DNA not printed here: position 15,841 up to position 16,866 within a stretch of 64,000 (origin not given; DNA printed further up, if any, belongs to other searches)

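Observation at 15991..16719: RNase HII homolog that has lost three of four catalytic acidic residues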

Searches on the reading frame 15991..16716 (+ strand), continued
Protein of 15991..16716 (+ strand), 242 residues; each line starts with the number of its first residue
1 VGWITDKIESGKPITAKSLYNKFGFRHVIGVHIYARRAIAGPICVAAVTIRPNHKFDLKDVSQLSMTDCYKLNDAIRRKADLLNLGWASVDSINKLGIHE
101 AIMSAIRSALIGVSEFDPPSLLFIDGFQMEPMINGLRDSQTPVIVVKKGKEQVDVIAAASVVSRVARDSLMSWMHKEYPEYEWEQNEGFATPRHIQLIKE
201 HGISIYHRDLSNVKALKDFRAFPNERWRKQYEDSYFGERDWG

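Call 28: fold_search(model_id=the predicted structure, library=pdb)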
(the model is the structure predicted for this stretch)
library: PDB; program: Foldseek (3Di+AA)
matches with E <= 10: 465; with E <= 0.001: 34
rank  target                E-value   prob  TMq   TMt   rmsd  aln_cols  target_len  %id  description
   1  3o3f_A                1.5e-17  1.00  0.69  0.75   3.6       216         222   30  T. maritima RNase H2 D107N in complex with nucleic acid substrate and magnesium ions (released 2010-12-08)
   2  5y9p                  1.9e-17  1.00  0.65  0.73   3.2       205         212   26  Staphylococcus aureus RNase HII (released 2018-08-01)
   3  7uwe_C                6.8e-17  1.00  0.69  0.86   2.5       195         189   29  CryoEM Structure of E. coli Transcription-Coupled Ribonucleotide Excision Repair (TC-RER) complex (released 2023-05-31)
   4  3o3g_A                9.5e-17  1.00  0.67  0.72   2.8       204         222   31  T. maritima RNase H2 in complex with nucleic acid substrate and calcium ions (released 2010-12-08)
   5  2etj                  3.7e-16  1.00  0.66  0.75   3.5       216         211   29  Crystal structure of Ribonuclease HII (EC 3.1.26.4) (RNase HII) (tm0915) from THERMOTOGA MARITIMA at 1.74 A resolution (released 2005-11-08)
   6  7uwh_C                1.6e-15  1.00  0.67  0.84   2.0       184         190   30  CryoEM Structure of E. coli Transcription-Coupled Ribonucleotide Excision Repair (TC-RER) complex bound to ribonucleot (released 2023-05-31)
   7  4hht_A                9.8e-15  1.00  0.62  0.68   4.0       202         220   32  T. maritima RNase H2 G21S in complex with nucleic acid substrate and calcium ions (released 2013-02-06)
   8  1i39                  2.0e-11  1.00  0.58  0.69   3.5       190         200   18  RNASE HII FROM ARCHAEOGLOBUS FULGIDUS (released 2001-04-11)
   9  3p83_E                4.5e-11  1.00  0.62  0.74   4.5       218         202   19  Structure of the PCNA:RNase HII complex from Archaeoglobus fulgidus. (released 2011-02-02)
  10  3p83_F                8.6e-11  1.00  0.58  0.68   3.3       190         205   18  Structure of the PCNA:RNase HII complex from Archaeoglobus fulgidus. (released 2011-02-02)
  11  1eke_A                1.2e-10  1.00  0.59  0.64   6.1       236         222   15  CRYSTAL STRUCTURE OF CLASS II RIBONUCLEASE H (RNASE HII) WITH MES LIGAND (released 2000-09-13)
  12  3p83_D                1.3e-10  1.00  0.59  0.67   3.7       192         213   19  Structure of the PCNA:RNase HII complex from Archaeoglobus fulgidus. (released 2011-02-02)
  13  1eke_B                2.9e-10  1.00  0.55  0.59   5.1       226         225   15  CRYSTAL STRUCTURE OF CLASS II RIBONUCLEASE H (RNASE HII) WITH MES LIGAND (released 2000-09-13)
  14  1io2                  6.4e-10  1.00  0.63  0.70   4.1       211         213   20  Crystal structure of type 2 ribonuclease h from hyperthermophilic archaeon, thermococcus kodakaraensis kod1 (released 2001-04-18)
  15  2dfe                  6.8e-10  1.00  0.57  0.65   5.1       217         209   18  Crystal structure of Tk-RNase HII(1-200)-C (released 2007-03-06)
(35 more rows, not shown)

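Call 32: find_related_loci(query=A3, collection=viral_contigs, flank=8000)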
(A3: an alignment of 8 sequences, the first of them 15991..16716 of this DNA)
Query A3 (242 aa) in viral_contigs; peptide patterns used: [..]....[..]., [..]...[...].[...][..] (x = any residue, [..] = any of these).
96 stretches matched a pattern; 1 encode a relative of the query (tblastn E <= 1e-3); 1 distinct loci.
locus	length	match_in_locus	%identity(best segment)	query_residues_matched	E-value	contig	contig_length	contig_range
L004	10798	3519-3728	39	148-217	2e-15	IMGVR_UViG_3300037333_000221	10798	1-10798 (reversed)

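Call 33: find_encoding_contigs(protein=P0045, flank=8000, max_places=3)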
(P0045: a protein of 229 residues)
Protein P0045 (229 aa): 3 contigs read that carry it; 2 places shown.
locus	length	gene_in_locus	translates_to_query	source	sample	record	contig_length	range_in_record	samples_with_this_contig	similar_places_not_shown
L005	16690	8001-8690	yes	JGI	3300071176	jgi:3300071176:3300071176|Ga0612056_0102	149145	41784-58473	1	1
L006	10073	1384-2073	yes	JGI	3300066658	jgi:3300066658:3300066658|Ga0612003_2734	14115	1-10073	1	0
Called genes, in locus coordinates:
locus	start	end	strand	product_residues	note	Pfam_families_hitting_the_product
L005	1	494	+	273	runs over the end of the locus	PF02511:Thy1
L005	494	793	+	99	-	-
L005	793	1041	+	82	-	-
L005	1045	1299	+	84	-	-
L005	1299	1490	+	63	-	-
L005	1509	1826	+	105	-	-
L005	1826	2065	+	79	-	-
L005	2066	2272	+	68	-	-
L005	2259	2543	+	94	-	-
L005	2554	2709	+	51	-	-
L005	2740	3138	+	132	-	-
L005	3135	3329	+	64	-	-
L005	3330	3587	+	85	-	-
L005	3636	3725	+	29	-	-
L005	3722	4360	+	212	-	-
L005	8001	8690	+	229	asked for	PF01351:RNase_HII (weak)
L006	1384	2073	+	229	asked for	PF01351:RNase_HII (weak)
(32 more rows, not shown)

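Call 34: find_encoding_contigs(protein=P0003, flank=8000, max_places=3)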
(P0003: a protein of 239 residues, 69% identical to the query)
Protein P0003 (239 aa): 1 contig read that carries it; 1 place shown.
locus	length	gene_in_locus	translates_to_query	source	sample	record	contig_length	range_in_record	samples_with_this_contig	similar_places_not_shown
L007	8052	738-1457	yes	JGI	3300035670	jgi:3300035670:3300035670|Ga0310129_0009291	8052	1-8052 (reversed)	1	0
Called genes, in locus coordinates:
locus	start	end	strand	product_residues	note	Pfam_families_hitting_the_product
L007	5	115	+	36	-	-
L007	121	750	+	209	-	PF03167:UDG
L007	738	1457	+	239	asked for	PF01351:RNase_HII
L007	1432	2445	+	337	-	PF00483:NTP_transferase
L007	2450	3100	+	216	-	-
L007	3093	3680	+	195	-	-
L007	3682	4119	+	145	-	-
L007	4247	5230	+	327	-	-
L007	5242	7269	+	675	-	PF07724:AAA_2, PF07728:AAA_5 (weak), PF00004:AAA (faint), PF10431:ClpB_D2-small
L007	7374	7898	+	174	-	PF13392:HNH_3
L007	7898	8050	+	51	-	?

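Call 42: find_encoding_contigs(protein=P0050, flank=6000, max_places=2)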
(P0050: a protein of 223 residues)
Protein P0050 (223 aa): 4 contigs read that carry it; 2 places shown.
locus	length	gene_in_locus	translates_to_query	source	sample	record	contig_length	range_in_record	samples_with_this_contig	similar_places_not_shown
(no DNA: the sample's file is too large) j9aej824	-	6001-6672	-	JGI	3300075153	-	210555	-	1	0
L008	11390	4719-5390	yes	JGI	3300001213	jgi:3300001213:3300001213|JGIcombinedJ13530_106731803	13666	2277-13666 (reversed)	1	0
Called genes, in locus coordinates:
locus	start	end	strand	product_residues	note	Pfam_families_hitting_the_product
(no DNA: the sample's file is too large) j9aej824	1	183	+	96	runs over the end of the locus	-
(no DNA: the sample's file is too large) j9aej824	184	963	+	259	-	PF02511:Thy1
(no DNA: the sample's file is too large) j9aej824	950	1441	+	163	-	-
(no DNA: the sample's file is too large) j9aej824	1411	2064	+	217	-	-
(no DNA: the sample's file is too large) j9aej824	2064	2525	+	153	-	-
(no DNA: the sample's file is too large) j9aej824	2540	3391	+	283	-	PF01555:N6_N4_Mtase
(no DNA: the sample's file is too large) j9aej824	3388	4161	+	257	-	PF14511:RE_EcoO109I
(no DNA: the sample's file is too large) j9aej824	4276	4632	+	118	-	PF02675:AdoMet_dc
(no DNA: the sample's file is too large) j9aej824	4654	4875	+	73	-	-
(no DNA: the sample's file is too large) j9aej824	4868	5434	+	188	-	PF18894:PhageMetallopep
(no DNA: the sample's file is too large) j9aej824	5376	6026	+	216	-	PF03167:UDG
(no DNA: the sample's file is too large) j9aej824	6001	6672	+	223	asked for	PF01351:RNase_HII (weak)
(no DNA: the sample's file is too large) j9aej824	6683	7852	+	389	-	PF00483:NTP_transferase (weak)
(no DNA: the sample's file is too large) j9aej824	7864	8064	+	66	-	-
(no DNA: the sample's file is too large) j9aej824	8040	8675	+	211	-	-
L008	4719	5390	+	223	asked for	PF01351:RNase_HII (weak)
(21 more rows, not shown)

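Call 43: find_encoding_contigs(protein=P0052, flank=6000, max_places=2)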
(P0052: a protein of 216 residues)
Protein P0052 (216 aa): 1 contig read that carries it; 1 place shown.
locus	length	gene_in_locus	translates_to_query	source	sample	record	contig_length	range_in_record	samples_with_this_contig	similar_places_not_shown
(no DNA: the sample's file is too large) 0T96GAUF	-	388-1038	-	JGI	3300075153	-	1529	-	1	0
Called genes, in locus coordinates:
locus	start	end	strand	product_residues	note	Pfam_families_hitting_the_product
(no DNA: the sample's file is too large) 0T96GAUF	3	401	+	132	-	?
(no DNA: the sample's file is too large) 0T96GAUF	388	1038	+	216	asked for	PF01351:RNase_HII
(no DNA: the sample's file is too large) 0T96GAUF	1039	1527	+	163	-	?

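Call 52: find_encoding_contigs(protein=P0054, flank=6000, max_places=2)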
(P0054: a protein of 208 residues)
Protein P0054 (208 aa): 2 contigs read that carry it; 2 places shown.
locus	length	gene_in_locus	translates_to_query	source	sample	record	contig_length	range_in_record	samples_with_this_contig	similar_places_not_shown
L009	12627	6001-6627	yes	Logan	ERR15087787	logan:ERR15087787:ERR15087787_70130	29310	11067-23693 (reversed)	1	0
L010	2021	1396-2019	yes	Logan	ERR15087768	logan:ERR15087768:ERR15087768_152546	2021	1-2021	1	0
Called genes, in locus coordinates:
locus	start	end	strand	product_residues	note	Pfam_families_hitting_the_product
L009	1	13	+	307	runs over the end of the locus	PF01073:3Beta_HSD (weak), PF01370:Epimerase, PF16363:GDP_Man_Dehyd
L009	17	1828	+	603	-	PF01612:DNA_pol_A_exo1, PF00476:DNA_pol_A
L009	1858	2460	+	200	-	-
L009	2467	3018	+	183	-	PF05063:MT-A70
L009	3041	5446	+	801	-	PF00317:Ribonuc_red_lgN, PF02867:Ribonuc_red_lgC, PF12637:TSCPD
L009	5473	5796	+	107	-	-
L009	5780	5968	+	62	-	-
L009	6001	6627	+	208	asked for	PF01351:RNase_HII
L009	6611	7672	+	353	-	PF00478:IMPDH, PF01180:DHO_dh (faint), PF03060:NMO (faint), PF00977:His_biosynth (faint)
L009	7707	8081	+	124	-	PF08797:HIRAN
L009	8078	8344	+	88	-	-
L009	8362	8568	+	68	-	-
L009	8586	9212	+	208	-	PF13392:HNH_3 (weak)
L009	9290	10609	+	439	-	PF13638:PIN_4, PF02562:PhoH, PF13604:AAA_30 (weak)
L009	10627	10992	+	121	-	-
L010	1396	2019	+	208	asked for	PF01351:RNase_HII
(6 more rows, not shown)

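Call 53: find_encoding_contigs(protein=P0049, flank=6000, max_places=2)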
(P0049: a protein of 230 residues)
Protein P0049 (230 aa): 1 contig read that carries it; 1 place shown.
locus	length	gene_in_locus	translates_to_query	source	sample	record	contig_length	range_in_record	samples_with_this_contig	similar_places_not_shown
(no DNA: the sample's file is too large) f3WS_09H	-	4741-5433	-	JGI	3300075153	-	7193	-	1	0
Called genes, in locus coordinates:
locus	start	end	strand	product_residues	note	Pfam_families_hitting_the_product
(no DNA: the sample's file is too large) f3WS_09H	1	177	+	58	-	?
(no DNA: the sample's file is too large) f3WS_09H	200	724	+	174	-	PF01862:PvlArgDC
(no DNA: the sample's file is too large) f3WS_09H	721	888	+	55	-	-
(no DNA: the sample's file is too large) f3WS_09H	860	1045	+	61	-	-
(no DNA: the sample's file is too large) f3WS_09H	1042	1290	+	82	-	-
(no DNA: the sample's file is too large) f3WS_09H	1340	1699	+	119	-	PF02675:AdoMet_dc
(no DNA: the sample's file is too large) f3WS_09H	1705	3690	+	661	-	PF22745:Nlig-Ia, PF01653:DNA_ligase_aden, PF03120:OB_DNA_ligase, PF03119:DNA_ligase_ZBD, PF14520:HHH_5 (faint), PF12826:HHH_2, PF00533:BRCT, PF12738:PTCB-BRCT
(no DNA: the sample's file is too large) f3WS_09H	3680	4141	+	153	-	PF18894:PhageMetallopep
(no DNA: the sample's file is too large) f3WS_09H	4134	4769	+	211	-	PF03167:UDG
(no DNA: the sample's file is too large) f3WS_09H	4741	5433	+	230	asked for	PF01351:RNase_HII (weak)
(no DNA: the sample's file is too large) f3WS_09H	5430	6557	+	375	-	-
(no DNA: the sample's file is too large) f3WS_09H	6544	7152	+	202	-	-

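Call 57: fold_search(model_id=the predicted structure, library=viral)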
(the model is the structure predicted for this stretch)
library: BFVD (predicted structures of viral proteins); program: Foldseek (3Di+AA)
matches with E <= 10: 399; with E <= 0.001: 2
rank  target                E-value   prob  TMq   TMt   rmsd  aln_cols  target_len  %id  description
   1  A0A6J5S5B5            7.4e-05  0.98  0.28  0.31  14.5       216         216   13  Uncharacterized protein [uncultured Caudovirales phage]
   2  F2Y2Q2                3.2e-04  1.00  0.40  0.76   2.8       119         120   28  (no name in the UniProt tables at hand)
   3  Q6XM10                4.0e-03  0.57  0.23  0.26  14.7       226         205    8  FirrV-1-B26 [Feldmannia irregularis virus a]
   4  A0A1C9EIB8            4.5e-03  0.44  0.23  0.24  15.8       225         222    9  Resolvase [Rhodococcus phage ChewyVIII]
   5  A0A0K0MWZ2            4.8e-03  0.25  0.19  0.20  14.6       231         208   13  RuvC-like resolvase [Gordonia phage GTE6]
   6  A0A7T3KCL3            7.1e-03  0.16  0.17  0.16  18.7       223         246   11  RuvC-like resolvase [Arthrobacter phage Wollypog]
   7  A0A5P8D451            1.1e-02  0.35  0.22  0.26  14.4       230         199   12  (no name in the UniProt tables at hand)
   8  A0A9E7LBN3            1.1e-02  0.15  0.16  0.20  20.0       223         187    8  (no name in the UniProt tables at hand)
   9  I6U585                2.0e-02  0.33  0.27  0.27  11.8       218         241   10  Polyprotein (Fragment) [Gooseberry vein banding associated virus]
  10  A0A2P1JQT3            2.0e-02  0.21  0.21  0.21  15.7       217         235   10  RuvC-like resolvase [Mycobacterium phage Nilo]
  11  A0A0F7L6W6            2.6e-02  0.21  0.19  0.25  14.9       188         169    9  Holliday junction resolvase RuvC [uncultured marine virus]
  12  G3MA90                2.9e-02  0.41  0.25  0.29  10.4       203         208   10  Gp349 [Bacillus phage G]
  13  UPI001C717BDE         3.4e-02  0.30  0.27  0.23  20.8       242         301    9  (no name look-up for this kind of identifier)
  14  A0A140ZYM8            3.4e-02  0.28  0.22  0.09  13.6       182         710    9  Terminase [Soft-shell clam herpesvirus 1]
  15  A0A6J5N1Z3            3.4e-02  0.21  0.21  0.25  12.0       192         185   10  Uncharacterized protein [uncultured Caudovirales phage]
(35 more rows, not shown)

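Call 63: find_related_loci(query=A3, collection=metagenome_contigs, flank=4000)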
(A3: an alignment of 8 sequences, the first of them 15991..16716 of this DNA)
Query A3 (242 aa) in metagenome_contigs; peptide patterns used: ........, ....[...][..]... (x = any residue, [..] = any of these).
308 stretches matched a pattern; 1 encode a relative of the query (tblastn E <= 1e-3); 1 distinct loci.
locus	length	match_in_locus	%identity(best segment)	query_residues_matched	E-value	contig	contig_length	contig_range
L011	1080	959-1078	70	1-40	6e-17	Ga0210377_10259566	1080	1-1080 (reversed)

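Call 65: search_protein_families(library=padloc, proteins=[window:15991-16716:+], max_evalue=0.001)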
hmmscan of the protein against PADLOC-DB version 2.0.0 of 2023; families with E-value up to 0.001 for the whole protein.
window:15991-16716:+ (242 aa): 0 families

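Call 70: find_encoding_contigs(protein=P0075, flank=6000, max_places=2)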
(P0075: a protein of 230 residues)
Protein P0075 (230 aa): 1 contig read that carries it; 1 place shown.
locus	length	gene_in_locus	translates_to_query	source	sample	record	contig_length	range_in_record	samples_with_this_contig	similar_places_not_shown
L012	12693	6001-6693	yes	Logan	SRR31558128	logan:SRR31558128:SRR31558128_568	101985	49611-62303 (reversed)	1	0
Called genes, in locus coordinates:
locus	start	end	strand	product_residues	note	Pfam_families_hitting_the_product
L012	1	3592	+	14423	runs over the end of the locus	?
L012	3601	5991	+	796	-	-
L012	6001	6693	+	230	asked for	PF01351:RNase_HII (faint)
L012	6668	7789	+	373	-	-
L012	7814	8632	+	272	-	PF14528:LAGLIDADG_3 (faint), PF00961:LAGLIDADG_1 (faint)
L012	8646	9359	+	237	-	-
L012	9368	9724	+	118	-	-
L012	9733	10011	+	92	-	-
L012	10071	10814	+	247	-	-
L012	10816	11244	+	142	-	-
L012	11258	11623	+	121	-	-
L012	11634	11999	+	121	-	-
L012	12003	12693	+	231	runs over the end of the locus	-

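Call 75: search_protein_families(library=pfam, proteins=[P0089, P0103, P0141, P0152, P0075, P0140, L012:3601-5988:+], max_evalue=0.001)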
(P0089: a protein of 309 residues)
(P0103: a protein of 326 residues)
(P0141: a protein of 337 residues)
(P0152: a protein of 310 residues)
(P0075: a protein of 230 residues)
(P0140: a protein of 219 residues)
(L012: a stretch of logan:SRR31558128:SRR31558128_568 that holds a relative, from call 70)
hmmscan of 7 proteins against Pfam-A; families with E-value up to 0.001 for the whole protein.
P0089 (309 aa): 1 family
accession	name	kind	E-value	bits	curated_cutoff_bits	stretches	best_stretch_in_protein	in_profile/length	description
PF01351.25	RNase_HII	-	8.3e-37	127.4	25.8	1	5-180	1-197/199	Ribonuclease HII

P0103 (326 aa): 1 family
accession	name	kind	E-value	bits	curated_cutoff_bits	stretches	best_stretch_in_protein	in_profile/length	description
PF01351.25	RNase_HII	-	2.8e-34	119.2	25.8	1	140-318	1-198/199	Ribonuclease HII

P0141 (337 aa): 3 families
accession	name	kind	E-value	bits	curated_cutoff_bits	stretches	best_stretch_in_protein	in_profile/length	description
PF01351.25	RNase_HII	-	1.7e-44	152.6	25.8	1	34-208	1-197/199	Ribonuclease HII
PF02021.23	UPF0102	-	8.8e-15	55.3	23.6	1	228-303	2-71/80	Uncharacterised protein family UPF0102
PF08378.17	NERD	-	2.1e-05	25.4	22.1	1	223-277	1-60/111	Nuclease-related domain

P0152 (310 aa): 1 family
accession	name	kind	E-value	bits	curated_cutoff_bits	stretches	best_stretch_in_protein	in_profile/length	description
PF01351.25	RNase_HII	-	7.7e-39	134.1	25.8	1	9-185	1-198/199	Ribonuclease HII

P0075 (230 aa): 1 family
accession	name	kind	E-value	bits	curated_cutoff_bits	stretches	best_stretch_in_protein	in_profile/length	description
PF01351.25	RNase_HII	-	4.5e-08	33.7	25.8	1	138-200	125-186/199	Ribonuclease HII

P0140 (219 aa): 1 family
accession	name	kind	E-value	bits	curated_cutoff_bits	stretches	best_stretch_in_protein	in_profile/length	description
PF01351.25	RNase_HII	-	7e-26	91.8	25.8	1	24-200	1-193/199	Ribonuclease HII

L012:3601-5988:+ (796 aa): 0 families
